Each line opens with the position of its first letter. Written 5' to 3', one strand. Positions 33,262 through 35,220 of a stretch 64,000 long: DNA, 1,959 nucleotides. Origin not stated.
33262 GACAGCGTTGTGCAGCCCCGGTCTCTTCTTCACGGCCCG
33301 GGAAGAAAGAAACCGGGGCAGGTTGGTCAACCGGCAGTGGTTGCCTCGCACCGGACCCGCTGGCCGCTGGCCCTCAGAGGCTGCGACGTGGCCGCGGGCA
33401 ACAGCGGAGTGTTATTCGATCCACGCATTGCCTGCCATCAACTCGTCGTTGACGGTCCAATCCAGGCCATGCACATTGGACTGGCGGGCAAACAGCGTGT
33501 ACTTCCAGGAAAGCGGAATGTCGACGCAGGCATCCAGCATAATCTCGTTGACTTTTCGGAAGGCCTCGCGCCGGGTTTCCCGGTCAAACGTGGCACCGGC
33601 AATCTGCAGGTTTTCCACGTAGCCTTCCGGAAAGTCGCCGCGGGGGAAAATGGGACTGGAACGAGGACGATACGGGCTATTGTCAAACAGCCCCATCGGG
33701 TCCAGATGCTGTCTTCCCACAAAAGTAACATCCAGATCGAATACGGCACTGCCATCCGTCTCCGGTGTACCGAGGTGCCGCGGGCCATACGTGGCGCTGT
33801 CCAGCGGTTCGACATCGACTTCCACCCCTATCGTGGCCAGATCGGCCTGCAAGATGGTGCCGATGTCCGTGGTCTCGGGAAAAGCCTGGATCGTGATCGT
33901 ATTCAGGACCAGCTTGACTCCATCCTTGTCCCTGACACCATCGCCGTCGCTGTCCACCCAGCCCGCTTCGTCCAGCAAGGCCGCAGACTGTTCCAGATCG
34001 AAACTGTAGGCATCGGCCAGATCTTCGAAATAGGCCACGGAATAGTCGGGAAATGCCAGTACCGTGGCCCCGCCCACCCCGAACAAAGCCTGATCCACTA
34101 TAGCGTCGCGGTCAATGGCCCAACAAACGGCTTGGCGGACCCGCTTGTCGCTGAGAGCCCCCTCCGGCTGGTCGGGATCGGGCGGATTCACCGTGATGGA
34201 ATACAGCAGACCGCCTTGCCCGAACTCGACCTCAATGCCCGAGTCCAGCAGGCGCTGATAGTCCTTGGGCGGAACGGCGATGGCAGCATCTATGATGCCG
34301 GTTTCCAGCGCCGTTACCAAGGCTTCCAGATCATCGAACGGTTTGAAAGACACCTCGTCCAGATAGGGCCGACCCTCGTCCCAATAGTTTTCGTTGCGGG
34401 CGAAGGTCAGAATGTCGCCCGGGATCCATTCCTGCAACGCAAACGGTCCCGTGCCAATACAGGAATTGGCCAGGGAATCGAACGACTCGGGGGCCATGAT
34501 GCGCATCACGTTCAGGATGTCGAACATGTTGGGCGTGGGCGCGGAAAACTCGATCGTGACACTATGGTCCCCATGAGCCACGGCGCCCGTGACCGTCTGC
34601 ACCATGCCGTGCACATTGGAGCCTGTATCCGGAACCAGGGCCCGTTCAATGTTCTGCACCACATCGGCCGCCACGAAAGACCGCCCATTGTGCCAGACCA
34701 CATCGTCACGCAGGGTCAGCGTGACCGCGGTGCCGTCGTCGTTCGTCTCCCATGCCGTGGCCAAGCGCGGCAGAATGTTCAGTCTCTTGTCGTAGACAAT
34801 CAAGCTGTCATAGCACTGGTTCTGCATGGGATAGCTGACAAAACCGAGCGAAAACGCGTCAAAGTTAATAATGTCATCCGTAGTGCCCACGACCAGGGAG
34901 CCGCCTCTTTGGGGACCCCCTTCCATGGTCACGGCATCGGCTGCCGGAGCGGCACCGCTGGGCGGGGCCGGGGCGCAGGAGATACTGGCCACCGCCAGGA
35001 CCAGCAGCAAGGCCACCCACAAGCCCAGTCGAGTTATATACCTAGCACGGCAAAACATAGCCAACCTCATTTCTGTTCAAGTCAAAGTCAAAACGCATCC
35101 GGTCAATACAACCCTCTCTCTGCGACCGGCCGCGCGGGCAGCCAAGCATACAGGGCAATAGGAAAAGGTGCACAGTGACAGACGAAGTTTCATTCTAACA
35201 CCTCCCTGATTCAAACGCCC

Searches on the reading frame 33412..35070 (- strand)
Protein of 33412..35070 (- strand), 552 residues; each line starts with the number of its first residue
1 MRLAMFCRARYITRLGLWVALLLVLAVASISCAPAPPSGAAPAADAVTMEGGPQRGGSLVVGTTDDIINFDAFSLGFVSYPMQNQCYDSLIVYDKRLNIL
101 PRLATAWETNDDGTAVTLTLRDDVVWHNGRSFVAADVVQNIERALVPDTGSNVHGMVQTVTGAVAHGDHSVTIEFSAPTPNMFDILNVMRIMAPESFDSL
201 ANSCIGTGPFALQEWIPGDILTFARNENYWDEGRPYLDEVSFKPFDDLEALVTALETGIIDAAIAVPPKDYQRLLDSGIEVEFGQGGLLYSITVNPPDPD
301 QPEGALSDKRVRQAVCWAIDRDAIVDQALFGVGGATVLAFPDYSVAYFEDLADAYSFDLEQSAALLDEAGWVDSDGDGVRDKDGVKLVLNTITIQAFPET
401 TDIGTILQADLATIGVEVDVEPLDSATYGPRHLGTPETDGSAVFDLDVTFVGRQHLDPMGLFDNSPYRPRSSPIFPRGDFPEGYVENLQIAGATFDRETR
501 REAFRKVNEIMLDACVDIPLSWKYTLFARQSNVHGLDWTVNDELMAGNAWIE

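Call 76: find_homologous_proteins(query=window:33412-35070:-, max_evalue=1e-100)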
Query window:33412-35070:- (552 aa): 53 proteins with E <= 1e-100 among 8000 candidates.
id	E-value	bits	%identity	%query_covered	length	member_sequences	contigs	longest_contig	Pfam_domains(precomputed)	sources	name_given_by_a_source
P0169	0.0e+0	1256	100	99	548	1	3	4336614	PF00496.28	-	-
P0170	0.0e+0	1239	99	99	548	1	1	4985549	PF00496.28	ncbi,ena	-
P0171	0.0e+0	1139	89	99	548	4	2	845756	PF00496.28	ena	-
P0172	0.0e+0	1110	87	99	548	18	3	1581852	PF00496.28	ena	-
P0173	0.0e+0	1105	89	96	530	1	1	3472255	PF00496.28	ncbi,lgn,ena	-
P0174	0.0e+0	1096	90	91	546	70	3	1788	PF00496.28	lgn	-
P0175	0.0e+0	1088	89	93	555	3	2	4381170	PF00496.28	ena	-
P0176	0.0e+0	1086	90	91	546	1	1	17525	PF00496.28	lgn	-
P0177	0.0e+0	1068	86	98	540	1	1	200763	PF00496.28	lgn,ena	-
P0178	0.0e+0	1066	84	99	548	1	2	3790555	PF00496.28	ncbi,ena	-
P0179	0.0e+0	1060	89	91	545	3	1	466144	PF00496.28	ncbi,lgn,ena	-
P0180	0.0e+0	1044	83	99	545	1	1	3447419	PF00496.28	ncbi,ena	-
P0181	2.2e-272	923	79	90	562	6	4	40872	PF00496.28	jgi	jgi:peptide/nickel transport system substrate-binding protein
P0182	2.0e-267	907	76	92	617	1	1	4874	PF00496.28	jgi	-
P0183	8.7e-267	905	74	94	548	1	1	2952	PF00496.28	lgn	-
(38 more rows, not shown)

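Call 77: find_encoding_contigs(protein=P0169, flank=10000, max_places=10)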
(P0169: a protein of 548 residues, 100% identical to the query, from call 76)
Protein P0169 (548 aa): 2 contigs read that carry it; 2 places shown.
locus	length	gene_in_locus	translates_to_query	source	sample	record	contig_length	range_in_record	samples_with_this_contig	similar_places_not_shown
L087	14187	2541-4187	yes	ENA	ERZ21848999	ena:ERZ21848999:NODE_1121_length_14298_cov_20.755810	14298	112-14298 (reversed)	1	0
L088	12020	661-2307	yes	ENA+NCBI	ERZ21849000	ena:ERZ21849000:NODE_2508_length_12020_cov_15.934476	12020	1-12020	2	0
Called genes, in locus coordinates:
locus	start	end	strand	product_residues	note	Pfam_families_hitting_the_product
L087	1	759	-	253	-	?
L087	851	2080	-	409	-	-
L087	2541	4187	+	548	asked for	PF00496:SBP_bac_5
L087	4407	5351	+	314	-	PF19300:BPD_transp_1_N, PF00528:BPD_transp_1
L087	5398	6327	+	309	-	PF12911:OppC_N, PF00528:BPD_transp_1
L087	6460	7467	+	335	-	PF24827:AstE_AspA_cat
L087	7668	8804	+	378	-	PF01266:DAO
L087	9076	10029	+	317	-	PF00582:Usp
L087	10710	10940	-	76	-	PF01476:LysM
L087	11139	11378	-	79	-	-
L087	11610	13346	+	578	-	PF07969:Amidohydro_3, PF01979:Amidohydro_1 (faint)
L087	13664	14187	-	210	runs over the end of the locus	?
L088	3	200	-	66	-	?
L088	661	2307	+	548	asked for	PF00496:SBP_bac_5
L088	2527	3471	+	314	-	PF19300:BPD_transp_1_N, PF00528:BPD_transp_1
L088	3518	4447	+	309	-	PF12911:OppC_N, PF00528:BPD_transp_1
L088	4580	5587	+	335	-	PF24827:AstE_AspA_cat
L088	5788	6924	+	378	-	PF01266:DAO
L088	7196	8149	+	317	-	PF00582:Usp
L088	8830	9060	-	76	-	PF01476:LysM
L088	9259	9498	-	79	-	-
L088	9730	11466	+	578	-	PF07969:Amidohydro_3, PF01979:Amidohydro_1 (faint)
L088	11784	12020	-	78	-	?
